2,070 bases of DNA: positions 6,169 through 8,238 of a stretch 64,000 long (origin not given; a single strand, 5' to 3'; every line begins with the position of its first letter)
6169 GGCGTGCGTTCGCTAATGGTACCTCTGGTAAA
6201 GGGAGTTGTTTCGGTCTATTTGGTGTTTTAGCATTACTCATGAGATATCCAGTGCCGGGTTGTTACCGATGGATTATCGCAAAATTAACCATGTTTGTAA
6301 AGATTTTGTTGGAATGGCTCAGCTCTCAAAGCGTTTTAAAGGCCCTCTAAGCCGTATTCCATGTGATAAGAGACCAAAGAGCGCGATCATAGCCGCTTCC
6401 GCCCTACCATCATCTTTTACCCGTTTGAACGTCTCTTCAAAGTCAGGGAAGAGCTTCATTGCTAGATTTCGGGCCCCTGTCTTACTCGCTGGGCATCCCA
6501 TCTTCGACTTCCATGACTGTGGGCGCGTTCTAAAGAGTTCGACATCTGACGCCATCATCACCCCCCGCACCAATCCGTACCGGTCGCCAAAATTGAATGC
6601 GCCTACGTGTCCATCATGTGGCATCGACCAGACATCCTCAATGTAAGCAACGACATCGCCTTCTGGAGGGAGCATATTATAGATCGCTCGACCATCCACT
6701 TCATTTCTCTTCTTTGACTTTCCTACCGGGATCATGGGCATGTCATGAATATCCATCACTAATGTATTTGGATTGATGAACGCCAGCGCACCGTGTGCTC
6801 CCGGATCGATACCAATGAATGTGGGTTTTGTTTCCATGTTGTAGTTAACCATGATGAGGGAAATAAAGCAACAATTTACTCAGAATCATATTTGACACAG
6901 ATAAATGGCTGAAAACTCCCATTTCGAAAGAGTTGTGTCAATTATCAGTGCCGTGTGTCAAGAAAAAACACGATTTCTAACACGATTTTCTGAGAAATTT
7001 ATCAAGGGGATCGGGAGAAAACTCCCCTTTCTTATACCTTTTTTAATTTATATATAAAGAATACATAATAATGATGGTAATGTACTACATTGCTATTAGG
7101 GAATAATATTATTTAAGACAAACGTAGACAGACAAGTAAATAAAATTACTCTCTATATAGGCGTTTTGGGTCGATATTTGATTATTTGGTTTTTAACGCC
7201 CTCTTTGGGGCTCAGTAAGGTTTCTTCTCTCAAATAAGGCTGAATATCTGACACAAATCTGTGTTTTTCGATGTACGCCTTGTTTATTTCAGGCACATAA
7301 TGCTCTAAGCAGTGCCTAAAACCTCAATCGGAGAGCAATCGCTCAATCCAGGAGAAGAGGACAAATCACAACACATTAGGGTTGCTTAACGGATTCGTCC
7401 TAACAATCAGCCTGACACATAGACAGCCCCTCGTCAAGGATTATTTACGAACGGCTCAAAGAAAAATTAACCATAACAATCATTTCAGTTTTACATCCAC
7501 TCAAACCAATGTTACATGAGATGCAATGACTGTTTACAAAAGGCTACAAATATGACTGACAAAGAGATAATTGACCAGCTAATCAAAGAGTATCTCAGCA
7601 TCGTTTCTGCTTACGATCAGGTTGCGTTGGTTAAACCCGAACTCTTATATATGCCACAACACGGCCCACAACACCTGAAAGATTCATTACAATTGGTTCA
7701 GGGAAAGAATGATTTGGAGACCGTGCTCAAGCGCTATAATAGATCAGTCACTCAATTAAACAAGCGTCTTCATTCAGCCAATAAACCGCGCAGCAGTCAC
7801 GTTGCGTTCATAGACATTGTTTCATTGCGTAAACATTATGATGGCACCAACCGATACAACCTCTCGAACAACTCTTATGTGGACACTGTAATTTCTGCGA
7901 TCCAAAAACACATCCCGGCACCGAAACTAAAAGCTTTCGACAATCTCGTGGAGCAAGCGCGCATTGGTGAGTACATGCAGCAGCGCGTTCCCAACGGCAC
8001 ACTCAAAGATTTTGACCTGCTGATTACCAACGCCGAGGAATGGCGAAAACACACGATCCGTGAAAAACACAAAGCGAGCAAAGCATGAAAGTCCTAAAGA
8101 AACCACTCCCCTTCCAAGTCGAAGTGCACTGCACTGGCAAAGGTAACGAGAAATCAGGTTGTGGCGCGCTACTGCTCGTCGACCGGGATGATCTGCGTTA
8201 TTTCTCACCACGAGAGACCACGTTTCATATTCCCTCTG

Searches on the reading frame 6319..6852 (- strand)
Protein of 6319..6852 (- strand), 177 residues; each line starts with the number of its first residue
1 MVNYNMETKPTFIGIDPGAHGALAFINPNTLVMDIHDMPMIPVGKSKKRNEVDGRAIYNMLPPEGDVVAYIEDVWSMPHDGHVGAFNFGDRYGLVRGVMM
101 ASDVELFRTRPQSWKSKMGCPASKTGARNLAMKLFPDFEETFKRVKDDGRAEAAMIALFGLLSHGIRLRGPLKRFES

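Call 9: search_protein_families(library=pfam, proteins=[window:6319-6852:-], max_evalue=0.01)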
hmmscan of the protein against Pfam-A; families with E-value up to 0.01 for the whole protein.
window:6319-6852:- (177 aa): 0 families

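Call 10: search_protein_families(library=phrogs, proteins=[window:6319-6852:-], max_evalue=0.01)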
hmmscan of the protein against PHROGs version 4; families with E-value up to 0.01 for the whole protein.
window:6319-6852:- (177 aa): 1 family
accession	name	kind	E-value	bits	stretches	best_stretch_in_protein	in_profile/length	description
phrog_1770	-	DNA, RNA and nucleotide metabolism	7.4e-32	111.5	1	11-161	5-148/158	Holliday junction resolvase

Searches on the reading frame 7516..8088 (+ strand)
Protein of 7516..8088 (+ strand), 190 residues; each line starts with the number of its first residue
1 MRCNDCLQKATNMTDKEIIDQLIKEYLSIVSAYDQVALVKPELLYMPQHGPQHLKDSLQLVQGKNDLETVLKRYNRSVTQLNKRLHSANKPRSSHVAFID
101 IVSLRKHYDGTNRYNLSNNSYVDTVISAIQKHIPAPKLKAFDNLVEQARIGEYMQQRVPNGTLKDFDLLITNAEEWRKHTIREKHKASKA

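Call 9: search_protein_families(library=pfam, proteins=[window:7516-8088:+], max_evalue=0.01)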
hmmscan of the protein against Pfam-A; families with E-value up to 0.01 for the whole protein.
window:7516-8088:+ (190 aa): 0 families

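Call 10: search_protein_families(library=phrogs, proteins=[window:7516-8088:+], max_evalue=0.01)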
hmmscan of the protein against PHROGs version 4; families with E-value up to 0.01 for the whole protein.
window:7516-8088:+ (190 aa): 1 family
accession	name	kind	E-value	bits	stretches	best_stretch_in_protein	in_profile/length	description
phrog_37453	-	unknown function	0.00096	20.3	0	60-115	27-78/100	-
